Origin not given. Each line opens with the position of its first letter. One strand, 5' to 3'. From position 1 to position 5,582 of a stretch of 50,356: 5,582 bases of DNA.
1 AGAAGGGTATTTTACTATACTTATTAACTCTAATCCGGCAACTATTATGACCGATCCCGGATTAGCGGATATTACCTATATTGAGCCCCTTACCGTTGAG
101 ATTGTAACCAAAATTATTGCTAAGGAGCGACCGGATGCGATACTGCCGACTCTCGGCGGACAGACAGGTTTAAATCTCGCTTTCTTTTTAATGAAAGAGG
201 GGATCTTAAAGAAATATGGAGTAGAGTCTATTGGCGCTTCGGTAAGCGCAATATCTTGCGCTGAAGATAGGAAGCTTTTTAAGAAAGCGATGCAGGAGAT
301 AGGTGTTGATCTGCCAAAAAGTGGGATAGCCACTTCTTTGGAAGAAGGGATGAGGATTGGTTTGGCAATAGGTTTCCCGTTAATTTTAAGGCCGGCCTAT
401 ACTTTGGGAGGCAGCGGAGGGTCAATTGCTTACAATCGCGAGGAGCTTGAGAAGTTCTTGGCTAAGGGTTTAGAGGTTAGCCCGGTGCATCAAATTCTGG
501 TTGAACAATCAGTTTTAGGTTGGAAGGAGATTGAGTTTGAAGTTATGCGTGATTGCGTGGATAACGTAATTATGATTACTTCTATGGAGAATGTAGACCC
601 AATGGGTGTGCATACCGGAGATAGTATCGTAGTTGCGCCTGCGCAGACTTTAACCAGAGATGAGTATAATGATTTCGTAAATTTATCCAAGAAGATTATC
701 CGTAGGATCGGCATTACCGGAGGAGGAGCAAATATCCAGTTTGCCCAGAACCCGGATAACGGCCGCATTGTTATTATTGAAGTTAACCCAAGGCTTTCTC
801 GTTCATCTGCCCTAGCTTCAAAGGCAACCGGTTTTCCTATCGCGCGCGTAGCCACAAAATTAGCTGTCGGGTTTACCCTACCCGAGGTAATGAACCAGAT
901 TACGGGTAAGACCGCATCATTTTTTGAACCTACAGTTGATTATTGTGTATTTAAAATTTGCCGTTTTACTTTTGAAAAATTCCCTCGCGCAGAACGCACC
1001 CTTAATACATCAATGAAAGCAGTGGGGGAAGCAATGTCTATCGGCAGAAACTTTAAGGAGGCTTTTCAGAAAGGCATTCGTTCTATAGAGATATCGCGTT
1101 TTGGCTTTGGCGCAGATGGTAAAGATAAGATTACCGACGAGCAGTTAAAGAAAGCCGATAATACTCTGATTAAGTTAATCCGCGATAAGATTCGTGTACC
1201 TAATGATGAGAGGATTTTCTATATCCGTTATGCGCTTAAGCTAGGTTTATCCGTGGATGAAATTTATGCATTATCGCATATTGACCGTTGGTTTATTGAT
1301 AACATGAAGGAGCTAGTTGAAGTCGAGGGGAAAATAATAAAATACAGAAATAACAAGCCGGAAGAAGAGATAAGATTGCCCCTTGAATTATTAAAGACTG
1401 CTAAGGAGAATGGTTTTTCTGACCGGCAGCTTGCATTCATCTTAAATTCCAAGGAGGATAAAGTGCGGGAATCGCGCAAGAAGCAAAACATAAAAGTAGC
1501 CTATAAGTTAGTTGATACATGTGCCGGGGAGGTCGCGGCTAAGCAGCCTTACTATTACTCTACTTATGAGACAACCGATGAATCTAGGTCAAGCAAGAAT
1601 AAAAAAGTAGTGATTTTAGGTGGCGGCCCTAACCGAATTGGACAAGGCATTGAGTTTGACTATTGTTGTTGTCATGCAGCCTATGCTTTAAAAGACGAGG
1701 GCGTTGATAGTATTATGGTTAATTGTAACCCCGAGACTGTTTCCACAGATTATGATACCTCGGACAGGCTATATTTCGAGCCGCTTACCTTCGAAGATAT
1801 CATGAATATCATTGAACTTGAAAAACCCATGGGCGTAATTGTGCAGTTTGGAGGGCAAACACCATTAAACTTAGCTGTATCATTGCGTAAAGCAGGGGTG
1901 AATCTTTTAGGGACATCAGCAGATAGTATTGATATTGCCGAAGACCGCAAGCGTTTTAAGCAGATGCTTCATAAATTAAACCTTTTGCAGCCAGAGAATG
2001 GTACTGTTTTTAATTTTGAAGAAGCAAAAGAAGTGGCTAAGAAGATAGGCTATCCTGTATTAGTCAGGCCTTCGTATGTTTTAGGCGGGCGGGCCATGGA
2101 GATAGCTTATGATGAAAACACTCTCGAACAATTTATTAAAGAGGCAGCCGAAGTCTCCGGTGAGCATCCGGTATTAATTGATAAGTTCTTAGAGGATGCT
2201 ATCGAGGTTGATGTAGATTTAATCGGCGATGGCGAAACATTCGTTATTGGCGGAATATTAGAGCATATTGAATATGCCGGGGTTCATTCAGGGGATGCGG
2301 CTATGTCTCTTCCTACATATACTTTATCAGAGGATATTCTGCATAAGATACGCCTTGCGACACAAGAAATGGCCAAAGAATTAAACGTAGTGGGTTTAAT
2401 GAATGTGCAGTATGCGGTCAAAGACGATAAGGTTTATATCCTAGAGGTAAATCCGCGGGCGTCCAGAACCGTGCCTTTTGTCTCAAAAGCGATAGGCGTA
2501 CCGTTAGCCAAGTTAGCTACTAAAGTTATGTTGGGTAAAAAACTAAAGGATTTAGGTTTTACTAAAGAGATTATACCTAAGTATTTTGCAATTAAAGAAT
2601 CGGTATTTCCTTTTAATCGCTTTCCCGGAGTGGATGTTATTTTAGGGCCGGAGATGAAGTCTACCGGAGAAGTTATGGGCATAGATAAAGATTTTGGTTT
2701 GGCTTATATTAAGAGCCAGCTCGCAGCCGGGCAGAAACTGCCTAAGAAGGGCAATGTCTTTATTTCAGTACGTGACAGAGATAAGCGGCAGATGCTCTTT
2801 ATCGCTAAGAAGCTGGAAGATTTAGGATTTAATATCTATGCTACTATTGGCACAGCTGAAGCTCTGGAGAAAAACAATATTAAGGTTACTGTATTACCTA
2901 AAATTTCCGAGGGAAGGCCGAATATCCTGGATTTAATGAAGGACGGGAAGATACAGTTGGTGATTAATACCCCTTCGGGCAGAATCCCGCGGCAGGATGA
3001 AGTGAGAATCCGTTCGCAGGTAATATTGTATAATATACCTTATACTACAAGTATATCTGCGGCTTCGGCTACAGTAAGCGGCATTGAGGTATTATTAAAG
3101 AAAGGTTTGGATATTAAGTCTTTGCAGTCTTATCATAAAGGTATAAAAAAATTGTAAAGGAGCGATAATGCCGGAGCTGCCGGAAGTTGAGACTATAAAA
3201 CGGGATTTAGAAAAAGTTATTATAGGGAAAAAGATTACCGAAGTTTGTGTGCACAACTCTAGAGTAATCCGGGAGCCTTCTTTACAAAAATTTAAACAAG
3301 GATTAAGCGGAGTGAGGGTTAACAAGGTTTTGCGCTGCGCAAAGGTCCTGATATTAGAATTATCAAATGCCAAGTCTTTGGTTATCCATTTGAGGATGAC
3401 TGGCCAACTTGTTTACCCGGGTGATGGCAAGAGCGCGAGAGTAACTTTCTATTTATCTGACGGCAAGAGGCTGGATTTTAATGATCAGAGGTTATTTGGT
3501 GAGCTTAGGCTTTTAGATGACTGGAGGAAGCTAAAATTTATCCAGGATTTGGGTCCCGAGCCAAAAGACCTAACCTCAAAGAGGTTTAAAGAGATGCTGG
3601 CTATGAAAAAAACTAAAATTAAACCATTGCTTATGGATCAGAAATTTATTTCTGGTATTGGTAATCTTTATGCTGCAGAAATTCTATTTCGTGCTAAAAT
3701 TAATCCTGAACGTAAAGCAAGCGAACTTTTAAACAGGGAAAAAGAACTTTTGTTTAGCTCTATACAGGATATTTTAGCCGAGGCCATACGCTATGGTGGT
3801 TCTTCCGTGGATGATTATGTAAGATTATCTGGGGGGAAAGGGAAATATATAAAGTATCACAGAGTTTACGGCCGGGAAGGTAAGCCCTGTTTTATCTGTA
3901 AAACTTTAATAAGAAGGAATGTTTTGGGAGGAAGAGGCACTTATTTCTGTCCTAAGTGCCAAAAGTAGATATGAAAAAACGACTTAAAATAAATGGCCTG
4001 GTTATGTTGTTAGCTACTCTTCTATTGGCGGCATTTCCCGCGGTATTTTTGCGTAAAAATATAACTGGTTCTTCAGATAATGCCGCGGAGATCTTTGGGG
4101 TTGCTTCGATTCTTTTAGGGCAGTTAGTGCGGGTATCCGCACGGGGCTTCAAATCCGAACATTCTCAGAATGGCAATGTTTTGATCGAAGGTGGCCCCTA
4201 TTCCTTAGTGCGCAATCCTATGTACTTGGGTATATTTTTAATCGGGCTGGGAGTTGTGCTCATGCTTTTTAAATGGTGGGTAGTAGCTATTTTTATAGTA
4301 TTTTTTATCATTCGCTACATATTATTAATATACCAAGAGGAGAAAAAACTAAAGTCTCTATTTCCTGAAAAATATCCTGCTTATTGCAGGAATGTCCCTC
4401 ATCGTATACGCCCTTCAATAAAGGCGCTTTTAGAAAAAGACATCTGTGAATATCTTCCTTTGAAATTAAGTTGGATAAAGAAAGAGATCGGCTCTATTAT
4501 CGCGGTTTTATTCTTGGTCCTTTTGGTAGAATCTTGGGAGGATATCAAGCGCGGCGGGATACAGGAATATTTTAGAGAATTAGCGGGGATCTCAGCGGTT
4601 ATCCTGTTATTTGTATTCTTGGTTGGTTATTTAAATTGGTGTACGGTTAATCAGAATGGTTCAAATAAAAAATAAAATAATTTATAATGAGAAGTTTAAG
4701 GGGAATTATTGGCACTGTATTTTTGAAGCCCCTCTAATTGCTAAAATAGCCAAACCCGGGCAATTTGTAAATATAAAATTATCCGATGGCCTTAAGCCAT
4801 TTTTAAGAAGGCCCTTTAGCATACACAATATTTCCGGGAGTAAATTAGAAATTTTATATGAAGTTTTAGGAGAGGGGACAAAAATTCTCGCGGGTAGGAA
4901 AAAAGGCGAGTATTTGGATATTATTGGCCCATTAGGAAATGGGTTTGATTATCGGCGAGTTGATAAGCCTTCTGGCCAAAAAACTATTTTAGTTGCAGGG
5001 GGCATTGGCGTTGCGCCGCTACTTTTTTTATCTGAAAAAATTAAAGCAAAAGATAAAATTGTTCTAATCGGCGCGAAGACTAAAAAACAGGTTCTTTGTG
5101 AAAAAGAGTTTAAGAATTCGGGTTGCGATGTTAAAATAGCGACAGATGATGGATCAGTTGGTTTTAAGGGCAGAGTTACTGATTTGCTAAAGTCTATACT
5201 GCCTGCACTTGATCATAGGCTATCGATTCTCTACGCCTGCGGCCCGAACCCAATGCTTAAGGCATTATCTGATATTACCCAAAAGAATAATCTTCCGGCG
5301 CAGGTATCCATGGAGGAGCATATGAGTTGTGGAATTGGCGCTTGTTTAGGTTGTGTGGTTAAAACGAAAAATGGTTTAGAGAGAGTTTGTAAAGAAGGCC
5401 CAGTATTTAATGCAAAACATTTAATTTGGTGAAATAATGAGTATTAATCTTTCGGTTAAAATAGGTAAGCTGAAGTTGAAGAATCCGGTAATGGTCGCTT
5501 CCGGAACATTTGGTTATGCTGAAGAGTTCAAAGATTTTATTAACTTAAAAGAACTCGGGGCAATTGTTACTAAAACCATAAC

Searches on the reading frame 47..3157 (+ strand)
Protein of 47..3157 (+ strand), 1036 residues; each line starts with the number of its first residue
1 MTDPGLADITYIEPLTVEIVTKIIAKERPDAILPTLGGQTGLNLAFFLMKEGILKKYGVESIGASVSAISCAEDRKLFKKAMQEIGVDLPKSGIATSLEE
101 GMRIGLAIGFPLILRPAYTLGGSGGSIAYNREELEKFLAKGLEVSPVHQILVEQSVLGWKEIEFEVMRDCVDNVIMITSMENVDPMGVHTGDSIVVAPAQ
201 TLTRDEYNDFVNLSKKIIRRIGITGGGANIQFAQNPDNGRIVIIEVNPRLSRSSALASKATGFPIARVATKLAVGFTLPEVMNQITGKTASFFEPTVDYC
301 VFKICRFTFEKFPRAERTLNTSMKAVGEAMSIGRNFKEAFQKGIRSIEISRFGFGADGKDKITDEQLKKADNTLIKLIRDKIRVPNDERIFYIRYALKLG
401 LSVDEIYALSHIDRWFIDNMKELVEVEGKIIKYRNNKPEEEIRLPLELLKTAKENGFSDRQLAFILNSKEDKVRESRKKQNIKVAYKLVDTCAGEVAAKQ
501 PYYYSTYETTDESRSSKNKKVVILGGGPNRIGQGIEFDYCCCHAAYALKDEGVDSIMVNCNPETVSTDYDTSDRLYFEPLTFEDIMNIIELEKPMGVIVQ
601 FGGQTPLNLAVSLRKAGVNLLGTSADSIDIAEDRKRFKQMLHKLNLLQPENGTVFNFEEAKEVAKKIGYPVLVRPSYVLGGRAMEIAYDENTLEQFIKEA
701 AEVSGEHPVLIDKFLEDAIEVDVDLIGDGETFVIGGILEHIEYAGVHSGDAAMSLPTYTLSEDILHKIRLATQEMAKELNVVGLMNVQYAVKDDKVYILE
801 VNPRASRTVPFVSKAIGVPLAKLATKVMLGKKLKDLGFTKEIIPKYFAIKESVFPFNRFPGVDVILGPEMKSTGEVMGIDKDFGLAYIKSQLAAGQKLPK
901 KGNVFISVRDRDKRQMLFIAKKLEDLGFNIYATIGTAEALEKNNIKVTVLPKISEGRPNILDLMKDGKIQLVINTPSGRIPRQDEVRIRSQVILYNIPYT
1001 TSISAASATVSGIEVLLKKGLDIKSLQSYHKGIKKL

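Call 7: search_protein_families(library=pfam, proteins=[window:47-3157:+], max_evalue=0.001)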
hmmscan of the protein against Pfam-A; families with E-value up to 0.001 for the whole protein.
window:47-3157:+ (1036 aa): 10 families
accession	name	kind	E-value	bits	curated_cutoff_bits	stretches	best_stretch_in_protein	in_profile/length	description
PF02786.22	CPSase_L_D2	-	2.8e-106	354.2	19.8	2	74-280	1-210/211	Carbamoyl-phosphate synthase L chain, ATP binding domain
PF25596.1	CPSase_L_D1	-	6.3e-69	229.7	27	2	518-629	2-117/118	Carbamoyl phosphate synthase preATP-grasp domain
PF02787.25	CPSase_L_D3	-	5e-25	87.7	26.6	1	381-465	2-79/80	Carbamoyl-phosphate synthetase large chain, oligomerisation domain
PF02142.27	MGS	-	6.9e-22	77.8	24.1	1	916-1001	2-94/94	MGS-like domain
PF07478.18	Dala_Dala_lig_C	-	9.8e-17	61.6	24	2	658-803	26-174/204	D-ala D-ala ligase C-terminus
PF02222.28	ATP-grasp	-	1e-16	61.5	27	2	640-805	2-163/179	ATP-grasp domain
PF15632.11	ATPgrasp_Ter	-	3.6e-13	49.9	29.1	1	771-833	52-113/131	ATP-grasp in the biosynthetic pathway with Ter operon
PF02655.19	ATP-grasp_3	-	7.6e-10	39.5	23.2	1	637-805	7-157/160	ATP-grasp domain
PF01071.24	GARS_A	-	1.4e-05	25.5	27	0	637-735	6-108/194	Phosphoribosylglycinamide synthetase, ATP-grasp (A) domain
PF13535.11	ATP-grasp_4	-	1.6e-05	25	27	0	144-249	49-151/160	ATP-grasp domain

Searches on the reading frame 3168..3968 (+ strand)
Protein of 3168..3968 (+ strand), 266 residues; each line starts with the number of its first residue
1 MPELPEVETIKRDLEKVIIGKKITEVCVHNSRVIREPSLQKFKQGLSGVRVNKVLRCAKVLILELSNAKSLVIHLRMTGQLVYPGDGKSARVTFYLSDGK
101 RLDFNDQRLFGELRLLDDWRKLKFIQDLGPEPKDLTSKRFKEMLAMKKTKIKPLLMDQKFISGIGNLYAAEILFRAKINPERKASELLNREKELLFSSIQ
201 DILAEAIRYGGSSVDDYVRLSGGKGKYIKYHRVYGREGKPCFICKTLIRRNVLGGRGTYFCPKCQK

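Call 7: search_protein_families(library=pfam, proteins=[window:3168-3968:+], max_evalue=0.001)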
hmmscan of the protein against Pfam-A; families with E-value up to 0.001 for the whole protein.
window:3168-3968:+ (266 aa): 4 families
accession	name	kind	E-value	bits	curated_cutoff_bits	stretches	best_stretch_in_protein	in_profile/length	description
PF01149.29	Fapy_DNA_glyco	-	2.2e-31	109.3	25.5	1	1-112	1-116/117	Formamidopyrimidine-DNA glycosylase N-terminal domain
PF06831.19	H2TH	-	7.7e-27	93.6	34.7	1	128-215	1-90/93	Formamidopyrimidine-DNA glycosylase H2TH domain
PF06827.20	zf-FPG_IleRS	-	8.4e-08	32.3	21.3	1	238-266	1-29/30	Zinc finger found in FPG and IleRS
PF05833.16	NFACT_N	-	1.2e-06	28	31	1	130-205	168-242/456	NFACT N-terminal and middle domains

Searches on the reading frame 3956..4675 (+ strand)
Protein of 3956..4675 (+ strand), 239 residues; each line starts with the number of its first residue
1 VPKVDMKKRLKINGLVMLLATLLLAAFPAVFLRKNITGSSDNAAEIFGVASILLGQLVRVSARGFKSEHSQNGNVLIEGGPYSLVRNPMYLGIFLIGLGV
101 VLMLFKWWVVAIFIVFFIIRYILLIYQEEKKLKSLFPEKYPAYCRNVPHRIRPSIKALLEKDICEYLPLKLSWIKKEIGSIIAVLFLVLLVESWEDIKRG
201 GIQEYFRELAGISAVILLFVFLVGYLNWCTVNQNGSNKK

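Call 7: search_protein_families(library=pfam, proteins=[window:3956-4675:+], max_evalue=0.001)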
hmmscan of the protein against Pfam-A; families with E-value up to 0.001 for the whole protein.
window:3956-4675:+ (239 aa): 3 families
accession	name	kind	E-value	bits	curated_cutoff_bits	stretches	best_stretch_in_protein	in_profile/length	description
PF04191.18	PEMT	-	6.8e-11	43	25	1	74-138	40-104/105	Phospholipid methyltransferase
PF04140.19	ICMT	-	1.6e-08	35.3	24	1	72-133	31-94/95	Isoprenylcysteine carboxyl methyltransferase (ICMT) family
PF01222.22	ERG4_ERG24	-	6.6e-07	28.9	27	1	68-155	343-431/432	Ergosterol biosynthesis ERG4/ERG24 family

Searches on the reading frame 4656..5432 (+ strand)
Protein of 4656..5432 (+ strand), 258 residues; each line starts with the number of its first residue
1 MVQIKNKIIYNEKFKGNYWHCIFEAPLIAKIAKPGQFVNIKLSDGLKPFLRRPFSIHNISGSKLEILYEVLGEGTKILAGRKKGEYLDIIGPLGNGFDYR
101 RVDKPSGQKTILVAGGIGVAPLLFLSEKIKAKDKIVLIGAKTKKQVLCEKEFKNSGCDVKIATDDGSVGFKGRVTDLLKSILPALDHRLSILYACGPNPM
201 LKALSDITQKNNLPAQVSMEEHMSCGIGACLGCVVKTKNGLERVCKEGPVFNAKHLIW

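Call 7: search_protein_families(library=pfam, proteins=[window:4656-5432:+], max_evalue=0.001)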
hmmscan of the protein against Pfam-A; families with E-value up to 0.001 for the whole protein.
window:4656-5432:+ (258 aa): 2 families
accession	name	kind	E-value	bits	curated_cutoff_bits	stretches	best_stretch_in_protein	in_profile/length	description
PF10418.14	DHODB_Fe-S_bind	-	3.6e-16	59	23.9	1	220-256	1-40/41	Iron-sulfur cluster binding domain of dihydroorotate dehydrogenase B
PF00175.26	NAD_binding_1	-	3.8e-06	27.9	22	1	112-204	1-107/109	Oxidoreductase NAD-binding domain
